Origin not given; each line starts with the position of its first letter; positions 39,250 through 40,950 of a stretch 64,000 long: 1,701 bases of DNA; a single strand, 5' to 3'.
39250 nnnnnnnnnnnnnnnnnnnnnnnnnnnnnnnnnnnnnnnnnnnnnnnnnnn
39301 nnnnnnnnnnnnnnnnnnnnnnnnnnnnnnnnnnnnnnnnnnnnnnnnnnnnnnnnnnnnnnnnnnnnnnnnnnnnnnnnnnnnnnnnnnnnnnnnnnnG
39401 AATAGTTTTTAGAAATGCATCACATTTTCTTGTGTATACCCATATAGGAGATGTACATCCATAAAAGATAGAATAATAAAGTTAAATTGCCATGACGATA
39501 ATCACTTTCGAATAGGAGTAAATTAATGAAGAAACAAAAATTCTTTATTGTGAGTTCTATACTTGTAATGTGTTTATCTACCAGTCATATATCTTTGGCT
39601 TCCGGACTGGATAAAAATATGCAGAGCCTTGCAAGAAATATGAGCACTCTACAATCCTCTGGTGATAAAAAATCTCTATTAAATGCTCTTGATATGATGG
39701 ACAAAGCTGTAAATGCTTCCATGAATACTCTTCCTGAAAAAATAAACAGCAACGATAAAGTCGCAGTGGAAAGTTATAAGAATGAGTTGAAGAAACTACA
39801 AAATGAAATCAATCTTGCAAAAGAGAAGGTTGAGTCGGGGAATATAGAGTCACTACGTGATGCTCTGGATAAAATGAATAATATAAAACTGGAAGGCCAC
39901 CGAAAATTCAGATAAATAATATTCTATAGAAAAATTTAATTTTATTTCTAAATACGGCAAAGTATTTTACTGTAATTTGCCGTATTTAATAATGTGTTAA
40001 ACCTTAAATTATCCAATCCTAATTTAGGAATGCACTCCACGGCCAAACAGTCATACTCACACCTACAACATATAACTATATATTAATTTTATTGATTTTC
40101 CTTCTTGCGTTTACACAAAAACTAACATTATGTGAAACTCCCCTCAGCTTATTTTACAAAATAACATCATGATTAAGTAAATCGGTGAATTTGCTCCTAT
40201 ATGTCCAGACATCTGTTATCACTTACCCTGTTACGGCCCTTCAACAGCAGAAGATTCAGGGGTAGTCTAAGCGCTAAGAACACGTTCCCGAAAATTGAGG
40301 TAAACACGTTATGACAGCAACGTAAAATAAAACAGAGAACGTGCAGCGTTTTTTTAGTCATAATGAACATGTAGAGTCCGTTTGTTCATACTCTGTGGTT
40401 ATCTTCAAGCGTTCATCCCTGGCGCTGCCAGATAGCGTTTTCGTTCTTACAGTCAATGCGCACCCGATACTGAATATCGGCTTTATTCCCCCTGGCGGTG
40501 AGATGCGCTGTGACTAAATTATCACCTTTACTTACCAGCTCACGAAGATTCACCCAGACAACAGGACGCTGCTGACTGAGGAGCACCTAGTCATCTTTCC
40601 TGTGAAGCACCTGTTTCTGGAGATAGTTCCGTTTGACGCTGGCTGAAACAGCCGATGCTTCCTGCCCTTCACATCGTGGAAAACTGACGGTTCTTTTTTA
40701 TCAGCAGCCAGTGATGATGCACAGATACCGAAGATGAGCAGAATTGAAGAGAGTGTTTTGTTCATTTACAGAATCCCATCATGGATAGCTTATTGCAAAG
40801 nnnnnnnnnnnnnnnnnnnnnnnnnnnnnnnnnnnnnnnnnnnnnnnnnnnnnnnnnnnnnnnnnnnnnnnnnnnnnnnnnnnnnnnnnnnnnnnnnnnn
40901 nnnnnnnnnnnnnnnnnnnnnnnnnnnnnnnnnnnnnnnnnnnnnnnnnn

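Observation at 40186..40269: Miniature IS2-like element made of two terminal inverted repeats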

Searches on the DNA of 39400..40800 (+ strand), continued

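Call 19: get_annotated_region(hit=H19, flank=1600)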
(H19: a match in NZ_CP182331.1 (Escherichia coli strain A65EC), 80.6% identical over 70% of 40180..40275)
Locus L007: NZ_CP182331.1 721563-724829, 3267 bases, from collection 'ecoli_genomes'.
description: Escherichia coli strain A65EC chromosome, complete genome
organism: Escherichia coli strain A65EC (NCBI taxid 562)
replicon: chromosome; assembly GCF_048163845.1
host: -; source: -; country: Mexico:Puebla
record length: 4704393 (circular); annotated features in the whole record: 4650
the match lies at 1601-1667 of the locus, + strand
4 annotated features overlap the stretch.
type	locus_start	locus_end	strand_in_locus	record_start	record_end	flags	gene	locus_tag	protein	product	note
CDS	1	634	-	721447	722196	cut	yqiH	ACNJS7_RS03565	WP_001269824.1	molecular chaperone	-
CDS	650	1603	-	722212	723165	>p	-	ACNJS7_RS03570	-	fimbria/pilus outer membrane usher protein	incomplete; partial in the middle of a contig; missing N-terminus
CDS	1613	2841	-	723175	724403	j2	-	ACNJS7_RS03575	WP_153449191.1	IS3 family transposase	programmed frameshift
CDS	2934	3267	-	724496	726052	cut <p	-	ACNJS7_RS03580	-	fimbria/pilus outer membrane usher protein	incomplete; partial in the middle of a contig; missing C-terminus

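Call 20: get_annotated_region(hit=H26, flank=1600)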
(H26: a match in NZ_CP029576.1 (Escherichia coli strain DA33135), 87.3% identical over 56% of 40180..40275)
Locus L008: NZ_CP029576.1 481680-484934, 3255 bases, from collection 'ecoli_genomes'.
description: Escherichia coli strain DA33135 chromosome, complete genome
organism: Escherichia coli strain DA33135 (NCBI taxid 562)
replicon: chromosome; assembly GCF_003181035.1
host: Homo sapiens; source: -; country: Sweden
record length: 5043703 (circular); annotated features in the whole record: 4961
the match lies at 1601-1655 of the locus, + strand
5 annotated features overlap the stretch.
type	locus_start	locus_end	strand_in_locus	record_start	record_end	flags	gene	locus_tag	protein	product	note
CDS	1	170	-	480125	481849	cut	iucA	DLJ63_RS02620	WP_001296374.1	aerobactin synthase IucA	-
CDS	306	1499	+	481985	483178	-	-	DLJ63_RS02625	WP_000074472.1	MFS transporter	-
CDS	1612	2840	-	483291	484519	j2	-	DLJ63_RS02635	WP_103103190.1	IS3 family transposase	programmed frameshift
CDS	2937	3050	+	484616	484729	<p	-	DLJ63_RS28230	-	hypothetical protein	incomplete; partial in the middle of a contig; missing N-terminus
CDS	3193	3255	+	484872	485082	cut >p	-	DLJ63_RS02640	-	TOTE conflict system archaeo-eukaryotic primase domain-containing protein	frameshifted; incomplete; partial in the middle of a contig; missing C-terminus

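Call 30: search_dna_similar(query=window:39400-40185:+, collection=ecoli_genomes, mode=distant, max_rows=40, rows=spread, max_evalue=1e-10)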
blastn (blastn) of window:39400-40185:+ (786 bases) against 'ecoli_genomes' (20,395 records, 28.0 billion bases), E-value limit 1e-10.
Records with a match: 172; places in all: 176; records where one place covers at least 80% of the query: 27.
Genomes with a match: 152 of 5426; with a place that covers at least 80% of the query: 27. Places per genome that has any: lowest 1, median 1, highest 3. On chromosomes: 47 places; on plasmids: 129.
Best place of each record, by identity: >=99% 27; 60-80% 145.
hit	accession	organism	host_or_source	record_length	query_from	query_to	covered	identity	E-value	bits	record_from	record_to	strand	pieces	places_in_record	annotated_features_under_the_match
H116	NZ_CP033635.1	Escherichia coli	chicken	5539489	1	786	100%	100.0%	0e+0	1418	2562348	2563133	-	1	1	cytochrome b562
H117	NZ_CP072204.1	Escherichia coli strain LWY6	feces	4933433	1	786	100%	100.0%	0e+0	1418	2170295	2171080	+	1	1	cytochrome b562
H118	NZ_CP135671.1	Escherichia coli strain TUM9803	missing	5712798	1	786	100%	100.0%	0e+0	1418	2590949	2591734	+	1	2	cytochrome b562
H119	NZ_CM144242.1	Escherichia coli strain DG342-2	chicken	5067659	1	786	100%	100.0%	0e+0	1418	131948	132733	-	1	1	cytochrome b562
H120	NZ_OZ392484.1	Escherichia coli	Gallus gallus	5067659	1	786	100%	100.0%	0e+0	1418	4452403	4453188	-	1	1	cytochrome b562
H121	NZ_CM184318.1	Escherichia coli strain F11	food animal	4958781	1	786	100%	100.0%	0e+0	1418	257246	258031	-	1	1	cytochrome b562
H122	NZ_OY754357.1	Escherichia coli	-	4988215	1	786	100%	99.7%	0e+0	1409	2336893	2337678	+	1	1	cytochrome b562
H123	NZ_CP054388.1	Escherichia coli strain 1517k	Gallus gallus domesticus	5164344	36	587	70%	77.4%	7e-116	427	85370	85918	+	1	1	cytochrome b562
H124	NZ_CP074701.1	Escherichia coli strain 702/18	Homo sapiens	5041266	36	587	70%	77.4%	7e-116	427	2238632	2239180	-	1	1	cytochrome b562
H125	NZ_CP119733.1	Escherichia coli strain E32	chicken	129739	36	587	70%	77.4%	7e-116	427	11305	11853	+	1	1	cytochrome b562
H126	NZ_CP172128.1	Escherichia coli strain GF43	chicken meat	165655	36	587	70%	77.4%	7e-116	427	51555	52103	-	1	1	cytochrome b562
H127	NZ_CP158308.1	Escherichia coli strain CM2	Chicken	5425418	36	587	70%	77.4%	7e-116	427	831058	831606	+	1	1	cytochrome b562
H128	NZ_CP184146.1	Escherichia coli strain F11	Homo sapiens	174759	36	587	70%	77.4%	7e-116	427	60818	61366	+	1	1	cytochrome b562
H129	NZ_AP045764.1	Escherichia coli strain 23CRST007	Homo sapiens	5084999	36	587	70%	77.4%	7e-116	427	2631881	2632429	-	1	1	cytochrome b562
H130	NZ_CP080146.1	Escherichia coli strain PK8276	chicken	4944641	36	587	70%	77.2%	8e-115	423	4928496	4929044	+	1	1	cytochrome b562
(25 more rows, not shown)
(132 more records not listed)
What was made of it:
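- Tried and rejected: The cytochrome b562 gene has a 77% paralogue on ColV-type plasmids, but that homology stops 200 nt short of the relic (call 30).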

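Call 39: search_dna_similar(query=window:40186-40269:+, collection=plasmids, mode=distant, max_rows=30, rows=best, max_evalue=0.001)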
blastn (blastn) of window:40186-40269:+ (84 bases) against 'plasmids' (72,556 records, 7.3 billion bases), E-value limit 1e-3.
Records with a match: 3253; places in all: 4128; records where one place covers at least 80% of the query: 0.
Best place of each record, by identity: 90-95% 412; 80-90% 2836; 60-80% 5.
By first word of the organism name: Escherichia 2112; Klebsiella 609; Salmonella 251; Shigella 180; Enterobacter 37; Citrobacter 33; Raoultella 9; Leclercia 6; Kluyvera 3; Proteus 3; and 6 more.
By predicted mobility (MOB-suite, as given by PLSDB): conjugative 2126; mobilizable 570; non-mobilizable 557.
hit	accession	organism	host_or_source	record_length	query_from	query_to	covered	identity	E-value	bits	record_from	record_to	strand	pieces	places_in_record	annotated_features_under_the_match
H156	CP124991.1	Escherichia coli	Sewage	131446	1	66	79%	80.3%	2e-7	62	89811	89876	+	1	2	IS3-like element IS2 family transposase | hypothetical protein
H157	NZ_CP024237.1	Escherichia coli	-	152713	1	66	79%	80.3%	2e-7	62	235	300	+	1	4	IS3 family transposase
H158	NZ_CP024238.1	Escherichia coli O15:H11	-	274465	1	66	79%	80.3%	2e-7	62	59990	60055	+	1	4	IS3 family transposase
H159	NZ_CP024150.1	Escherichia coli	single cell,clinical patient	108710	1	66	79%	80.3%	2e-7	62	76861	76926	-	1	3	IS3 family transposase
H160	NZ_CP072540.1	Escherichia coli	Isolate,Cattle slaughter plant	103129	1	66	79%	80.3%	2e-7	62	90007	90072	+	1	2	none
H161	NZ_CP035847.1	Escherichia coli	Homo sapiens,stool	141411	1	66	79%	80.3%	2e-7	62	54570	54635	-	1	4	IS3 family transposase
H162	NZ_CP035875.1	Escherichia coli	Homo sapiens,stool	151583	1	66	79%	80.3%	2e-7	62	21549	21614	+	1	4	IS3 family transposase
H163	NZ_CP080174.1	Escherichia coli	chicken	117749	1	66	79%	80.3%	2e-7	62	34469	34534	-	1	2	none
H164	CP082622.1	Salmonella enterica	Chicken thighs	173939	1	66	79%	80.3%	2e-7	62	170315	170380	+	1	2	IS3 family transposase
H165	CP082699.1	Salmonella enterica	Chicken Wings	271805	1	66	79%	80.3%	2e-7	62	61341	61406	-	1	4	IS3 family transposase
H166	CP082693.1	Salmonella enterica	Chicken Wings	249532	1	66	79%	80.3%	2e-7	62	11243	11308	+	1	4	IS3 family transposase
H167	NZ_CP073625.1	Escherichia coli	meat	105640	1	66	79%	80.3%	2e-7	62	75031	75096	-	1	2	none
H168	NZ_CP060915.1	Escherichia coli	Homo sapiens,urine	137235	1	66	79%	80.3%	2e-7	62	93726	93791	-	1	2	IS3 family transposase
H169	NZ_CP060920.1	Escherichia coli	Homo sapiens,urine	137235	1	66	79%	80.3%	2e-7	62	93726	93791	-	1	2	IS3 family transposase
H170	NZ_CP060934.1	Escherichia coli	Homo sapiens,urine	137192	1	66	79%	80.3%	2e-7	62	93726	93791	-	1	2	IS3 family transposase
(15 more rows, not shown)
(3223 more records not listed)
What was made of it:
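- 0 of 72,556 plasmids hold at least 80% of the unit (call 39).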

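Call 40: get_annotated_region(hit=H1, flank=20000)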
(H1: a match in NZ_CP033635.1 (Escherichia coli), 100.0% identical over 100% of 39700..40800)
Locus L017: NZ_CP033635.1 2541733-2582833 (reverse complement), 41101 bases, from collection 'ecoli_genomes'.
description: Escherichia coli isolate ECCNB12-2 chromosome, complete genome
organism: Escherichia coli (NCBI taxid 562)
replicon: chromosome; assembly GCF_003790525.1
host: -; source: chicken; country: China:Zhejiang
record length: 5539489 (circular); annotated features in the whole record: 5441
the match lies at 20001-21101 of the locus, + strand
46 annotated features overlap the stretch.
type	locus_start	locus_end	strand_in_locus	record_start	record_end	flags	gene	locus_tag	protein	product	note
CDS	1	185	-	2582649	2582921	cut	-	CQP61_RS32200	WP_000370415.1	hypothetical protein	-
CDS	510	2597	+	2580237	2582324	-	iha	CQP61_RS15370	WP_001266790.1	bifunctional siderophore receptor/adhesin Iha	-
CDS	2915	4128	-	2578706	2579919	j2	-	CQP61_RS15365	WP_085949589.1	IS3-like element ISEc31 family transposase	programmed frameshift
CDS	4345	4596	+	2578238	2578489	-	-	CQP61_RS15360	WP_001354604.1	hypothetical protein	-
CDS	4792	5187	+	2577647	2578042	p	-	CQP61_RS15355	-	TIGR03757 family integrating conjugative element protein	internal stop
CDS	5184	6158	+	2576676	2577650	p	-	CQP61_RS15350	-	TIGR03756 family integrating conjugative element protein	internal stop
CDS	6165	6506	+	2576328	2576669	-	-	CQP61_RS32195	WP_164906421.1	hypothetical protein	-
CDS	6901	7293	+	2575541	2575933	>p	-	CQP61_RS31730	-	integrase core domain-containing protein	frameshifted; incomplete; partial in the middle of a contig; missing N-terminus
CDS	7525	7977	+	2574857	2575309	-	-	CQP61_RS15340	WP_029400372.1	SgcJ/EcaC family oxidoreductase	-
CDS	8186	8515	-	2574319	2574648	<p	-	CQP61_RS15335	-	transposase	frameshifted; incomplete; partial in the middle of a contig; missing N-terminus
CDS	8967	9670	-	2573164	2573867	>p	-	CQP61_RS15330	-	transposase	frameshifted; internal stop; incomplete; partial in the middle of a contig; missing C-terminus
CDS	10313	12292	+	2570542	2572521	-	-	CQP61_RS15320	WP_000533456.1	PhoX family protein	-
CDS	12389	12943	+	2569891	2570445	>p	-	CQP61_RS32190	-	iron ABC transporter permease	frameshifted; incomplete; partial in the middle of a contig; missing N-terminus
CDS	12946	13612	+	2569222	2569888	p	-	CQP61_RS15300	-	ABC transporter ATP-binding protein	frameshifted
CDS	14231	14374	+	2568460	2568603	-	-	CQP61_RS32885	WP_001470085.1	hypothetical protein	-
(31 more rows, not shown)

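Call 41: search_dna_similar(query=L005:2860-3060:+, collection=ecoli_genomes, mode=near, max_rows=40, rows=spread)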
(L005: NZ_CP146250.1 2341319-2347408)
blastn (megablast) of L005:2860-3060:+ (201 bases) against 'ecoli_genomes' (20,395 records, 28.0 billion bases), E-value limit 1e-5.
Records with a match: 5070; places in all: 10637; records where one place covers at least 80% of the query: 5.
Genomes with a match: 4040 of 5426; with a place that covers at least 80% of the query: 5. Places per genome that has any: lowest 1, median 1, highest 41. On chromosomes: 8680 places; on plasmids: 1957.
Best place of each record, by identity: >=99% 457; 95-99% 1609; 90-95% 2451; 80-90% 553.
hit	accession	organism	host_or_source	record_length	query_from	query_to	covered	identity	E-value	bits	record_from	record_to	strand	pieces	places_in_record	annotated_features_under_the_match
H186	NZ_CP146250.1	Escherichia coli strain L26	chicken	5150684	1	201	100%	100.0%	4e-100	372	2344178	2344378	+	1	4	integrase core domain-containing protein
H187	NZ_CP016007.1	Escherichia coli strain NGF1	Mus musculus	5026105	1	122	61%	85.2%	3e-26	126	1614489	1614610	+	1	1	integrase core domain-containing protein | IS4 family transposase | surface-adhesin E family protein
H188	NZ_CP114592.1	Escherichia coli strain WEC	sewage plant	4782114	1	119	59%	87.4%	2e-29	137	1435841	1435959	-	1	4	integrase core domain-containing protein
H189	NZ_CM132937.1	Escherichia coli strain 167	Homo sapiens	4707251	1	119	59%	86.6%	7e-28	132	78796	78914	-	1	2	integrase core domain-containing protein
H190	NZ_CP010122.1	Escherichia coli strain C5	cow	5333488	1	88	44%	95.5%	1e-30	141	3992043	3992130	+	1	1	IS3 family transposase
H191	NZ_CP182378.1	Escherichia coli strain Br_167_kylling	-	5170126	1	84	42%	92.9%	2e-24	121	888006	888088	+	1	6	DDE-type integrase/transposase/recombinase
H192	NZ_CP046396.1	Escherichia coli strain ampC_0069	Homo sapiens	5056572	135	194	30%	90.2%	1e-11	79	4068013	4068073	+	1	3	IS3 family transposase | fimbria/pilus periplasmic chaperone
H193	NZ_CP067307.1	Escherichia coli strain ABW_A19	waste water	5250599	28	84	28%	93.0%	8e-13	82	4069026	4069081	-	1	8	none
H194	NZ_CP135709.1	Escherichia coli strain TUM1857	missing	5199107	137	193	28%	91.4%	1e-11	79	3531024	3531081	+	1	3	IS3 family transposase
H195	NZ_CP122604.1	Escherichia coli strain ETEC6334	Sus scrofa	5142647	139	194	28%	91.2%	4e-11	77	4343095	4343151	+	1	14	IS3 family transposase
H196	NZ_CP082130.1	Escherichia coli strain NDM_11.16372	Homo sapiens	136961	140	194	27%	92.9%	3e-12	81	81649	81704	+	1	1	IS3-like element IS2 family transposase | hypothetical protein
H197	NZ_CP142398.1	Escherichia coli strain SX4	Sheep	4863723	140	194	27%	92.9%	3e-12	81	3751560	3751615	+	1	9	IS3 family transposase | helix-turn-helix domain-containing protein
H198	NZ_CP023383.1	Escherichia coli strain 1223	canine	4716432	142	195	27%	92.7%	1e-11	79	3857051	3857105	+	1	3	integrase core domain-containing protein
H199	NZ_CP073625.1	Escherichia coli strain AW1.7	meat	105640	141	194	27%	92.7%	1e-11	79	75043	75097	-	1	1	integrase core domain-containing protein | tnpA: IS200/IS605 family transposase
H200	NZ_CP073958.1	Escherichia coli strain MB46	Poultry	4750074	142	195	27%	92.7%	1e-11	79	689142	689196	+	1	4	IS3 family transposase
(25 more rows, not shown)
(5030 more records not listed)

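Call 42: search_dna_similar(query=L005:2860-3060:+, collection=ecoli_genomes, mode=near, max_rows=12, rows=best, max_evalue=1e-30)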
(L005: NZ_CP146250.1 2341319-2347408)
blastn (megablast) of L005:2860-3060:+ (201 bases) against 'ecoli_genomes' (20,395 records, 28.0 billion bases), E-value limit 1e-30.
Records with a match: 84; places in all: 84; records where one place covers at least 80% of the query: 3.
Genomes with a match: 84 of 5426; with a place that covers at least 80% of the query: 3. Places per genome that has any: lowest 1, median 1, highest 1. On chromosomes: 61 places; on plasmids: 23.
Best place of each record, by identity: >=99% 52; 95-99% 3; 80-90% 29.
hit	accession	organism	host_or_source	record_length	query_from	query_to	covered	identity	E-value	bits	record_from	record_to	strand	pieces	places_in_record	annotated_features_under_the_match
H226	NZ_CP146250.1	Escherichia coli strain L26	chicken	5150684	1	201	100%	100.0%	4e-100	372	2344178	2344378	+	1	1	integrase core domain-containing protein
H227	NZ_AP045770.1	Escherichia coli strain 23CRST011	Homo sapiens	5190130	1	201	100%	100.0%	4e-100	372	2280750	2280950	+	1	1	integrase core domain-containing protein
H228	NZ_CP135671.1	Escherichia coli strain TUM9803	missing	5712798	1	194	97%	97.9%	1e-89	337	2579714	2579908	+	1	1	integrase core domain-containing protein | IS3 family transposase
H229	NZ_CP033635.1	Escherichia coli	chicken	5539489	1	142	71%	100.0%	3e-67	263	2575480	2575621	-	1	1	integrase core domain-containing protein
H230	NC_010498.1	Escherichia coli SMS-3-5 strain SMS-3-5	-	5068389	1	142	71%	100.0%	3e-67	263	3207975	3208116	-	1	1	integrase core domain-containing protein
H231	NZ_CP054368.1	Escherichia coli strain SCU-115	Homo sapiens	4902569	1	142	71%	100.0%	3e-67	263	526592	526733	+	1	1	integrase core domain-containing protein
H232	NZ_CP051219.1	Escherichia coli strain SFE8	swine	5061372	1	142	71%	100.0%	3e-67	263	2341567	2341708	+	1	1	integrase core domain-containing protein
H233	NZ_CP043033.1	Escherichia coli strain XDL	Homo sapiens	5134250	1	142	71%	100.0%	3e-67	263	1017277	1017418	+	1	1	integrase core domain-containing protein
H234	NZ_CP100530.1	Escherichia coli strain LH10-b-1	Gallus gallus domesticus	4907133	1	142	71%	100.0%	3e-67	263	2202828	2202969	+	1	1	integrase core domain-containing protein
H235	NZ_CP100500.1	Escherichia coli strain LH50-c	Gallus gallus domesticus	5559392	1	142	71%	100.0%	3e-67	263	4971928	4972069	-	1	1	integrase core domain-containing protein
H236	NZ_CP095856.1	Escherichia coli strain EC6563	Homo sapiens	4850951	1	142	71%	100.0%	3e-67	263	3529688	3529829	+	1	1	integrase core domain-containing protein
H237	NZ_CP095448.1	Escherichia coli strain LS45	chicken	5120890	1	142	71%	100.0%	3e-67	263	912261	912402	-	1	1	integrase core domain-containing protein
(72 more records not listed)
